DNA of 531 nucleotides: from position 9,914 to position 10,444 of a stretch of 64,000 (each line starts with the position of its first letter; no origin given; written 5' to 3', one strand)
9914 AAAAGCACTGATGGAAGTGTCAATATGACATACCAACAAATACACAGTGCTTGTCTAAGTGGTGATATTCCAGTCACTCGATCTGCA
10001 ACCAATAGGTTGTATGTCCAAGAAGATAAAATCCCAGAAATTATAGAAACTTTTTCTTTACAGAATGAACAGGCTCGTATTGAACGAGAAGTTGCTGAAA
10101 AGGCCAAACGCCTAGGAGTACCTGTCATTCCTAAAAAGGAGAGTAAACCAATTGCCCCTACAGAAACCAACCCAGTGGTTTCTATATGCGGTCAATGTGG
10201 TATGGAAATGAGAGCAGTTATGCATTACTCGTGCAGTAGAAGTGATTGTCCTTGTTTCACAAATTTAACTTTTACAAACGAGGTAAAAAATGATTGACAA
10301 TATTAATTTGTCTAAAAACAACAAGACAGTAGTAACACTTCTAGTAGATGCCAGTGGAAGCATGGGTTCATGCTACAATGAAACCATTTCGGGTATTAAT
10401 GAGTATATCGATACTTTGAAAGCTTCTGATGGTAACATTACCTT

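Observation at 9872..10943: Translationally coupled pair of an HTH plus Cys4 zinc-ribbon protein and a vWA protein with complete MIDAS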

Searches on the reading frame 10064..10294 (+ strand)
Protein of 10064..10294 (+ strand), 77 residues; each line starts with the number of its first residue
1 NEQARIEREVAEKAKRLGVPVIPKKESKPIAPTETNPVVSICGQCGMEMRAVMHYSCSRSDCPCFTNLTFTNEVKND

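Call 42: search_protein_families(library=pfam, alignment_id=A2, max_evalue=1)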
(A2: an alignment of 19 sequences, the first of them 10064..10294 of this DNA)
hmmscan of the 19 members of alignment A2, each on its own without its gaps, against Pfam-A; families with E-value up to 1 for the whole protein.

A. member 1, window:10064-10294:+ (77 aa): 1 family
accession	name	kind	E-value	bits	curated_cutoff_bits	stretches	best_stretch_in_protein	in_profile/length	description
PF14260.11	zf-C4pol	-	0.022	15.4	28.9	1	35-65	38-67/70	C4-type zinc-finger of DNA polymerase delta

B. families by the number of members that match (of 19 scanned): 15 families
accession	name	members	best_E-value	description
PF14260.11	zf-C4pol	3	0.022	C4-type zinc-finger of DNA polymerase delta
PF12225.13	DUF5981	2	0.0062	Methylene-tetrahydrofolate reductase C terminal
PF03107.22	C1_2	2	0.071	C1 domain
PF23137.1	HVO_0758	1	0.017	HVO_0758 mu-protein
PF25207.1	DUF7837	1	0.018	Domain of unknown function (DUF7837)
PF19976.4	GAAD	1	0.023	GTPase-associated adaptor domain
PF12368.13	Rhodanese_C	1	0.025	Rhodanase C-terminal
PF14169.11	YdjO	1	0.027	Cold-inducible protein YdjO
PF01688.23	Herpes_gI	1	0.065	Alphaherpesvirus glycoprotein I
PF06215.16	ISAV_HA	1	0.08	Infectious salmon anaemia virus haemagglutinin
PF06581.17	p31comet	1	0.12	Mad1 and Cdc20-bound-Mad2 binding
PF21202.3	SLX1_C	1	0.15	Structure-specific endonuclease subunit SLX1, C-terminal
PF15697.10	DUF4666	1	0.21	Domain of unknown function (DUF4666)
PF09335.16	VTT_dom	1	0.22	VTT domain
PF19335.5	HMBD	1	0.24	Heavy metal binding domain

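Call 43: search_protein_families(library=phrogs, alignment_id=A2, max_evalue=0.01)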
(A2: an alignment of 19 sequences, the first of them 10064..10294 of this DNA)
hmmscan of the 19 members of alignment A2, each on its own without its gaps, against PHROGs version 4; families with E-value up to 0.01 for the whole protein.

A. member 1, window:10064-10294:+ (77 aa): 1 family
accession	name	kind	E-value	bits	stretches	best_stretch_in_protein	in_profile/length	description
phrog_22835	-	unknown function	0.00033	22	1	33-65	107-139/144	-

B. families by the number of members that match (of 19 scanned): 1 family
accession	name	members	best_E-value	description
phrog_22835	-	10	3.9e-08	-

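Call 44: find_homologous_proteins(query=A2, max_evalue=0.00001)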
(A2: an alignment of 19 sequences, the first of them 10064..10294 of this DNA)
Query A2 (19 sequences) (77 aa, profile of the alignment): 79 proteins with E <= 0.00001 among 2618 candidates.
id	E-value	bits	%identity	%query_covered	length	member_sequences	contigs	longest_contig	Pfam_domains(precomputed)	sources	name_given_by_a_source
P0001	5.8e-28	114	100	100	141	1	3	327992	-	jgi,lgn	jgi:hypothetical protein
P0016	2.2e-27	112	59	77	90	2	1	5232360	-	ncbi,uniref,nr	ncbi:hypothetical protein HH800_05795 [Sphingobium yanoikuyae]|uniref:Uncharacterized protein n=1 Ta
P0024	4.6e-26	108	51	77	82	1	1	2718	-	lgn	-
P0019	6.3e-25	105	52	82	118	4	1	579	-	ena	-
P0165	1.1e-23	101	64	77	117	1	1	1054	-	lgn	-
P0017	2.3e-23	100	50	90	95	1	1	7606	-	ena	-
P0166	3.5e-23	99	60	77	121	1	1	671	-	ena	-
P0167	5.0e-23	98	55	83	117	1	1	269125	-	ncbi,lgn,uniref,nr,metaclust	ncbi:hypothetical protein [Sphingobium sp. CCH11-B1]|uniref:hypothetical protein n=1 Tax=Sphingobium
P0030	5.9e-23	98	45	78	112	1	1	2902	-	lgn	-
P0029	7.5e-23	98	60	68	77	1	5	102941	-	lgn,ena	-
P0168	7.7e-23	98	62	77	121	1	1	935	-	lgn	-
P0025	8.2e-23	98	47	81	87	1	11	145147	-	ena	-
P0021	2.5e-22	96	52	70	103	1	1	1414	-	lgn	-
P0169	2.5e-22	96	49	77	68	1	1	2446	-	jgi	jgi:hypothetical protein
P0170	2.9e-22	96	56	68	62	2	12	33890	-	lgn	-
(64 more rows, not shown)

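Call 94: find_related_loci(query=A4, collection=viral_contigs, flank=3500)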
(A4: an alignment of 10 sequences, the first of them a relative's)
Query A4 (64 aa) in viral_contigs; peptide patterns used: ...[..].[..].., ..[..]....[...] (x = any residue, [..] = any of these).
133 stretches matched a pattern; 6 encode a relative of the query (tblastn E <= 1e-3); 6 distinct loci.
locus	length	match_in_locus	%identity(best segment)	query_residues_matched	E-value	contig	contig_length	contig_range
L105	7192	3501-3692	81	4-64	8e-30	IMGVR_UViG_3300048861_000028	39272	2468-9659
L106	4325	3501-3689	60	3-61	5e-23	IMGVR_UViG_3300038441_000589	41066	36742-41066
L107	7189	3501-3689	60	3-61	5e-23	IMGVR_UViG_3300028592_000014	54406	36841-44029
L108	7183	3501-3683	57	1-60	2e-21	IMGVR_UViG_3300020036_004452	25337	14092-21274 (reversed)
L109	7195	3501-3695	61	3-64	2e-19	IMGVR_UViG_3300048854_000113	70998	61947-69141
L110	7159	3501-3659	58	5-56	3e-14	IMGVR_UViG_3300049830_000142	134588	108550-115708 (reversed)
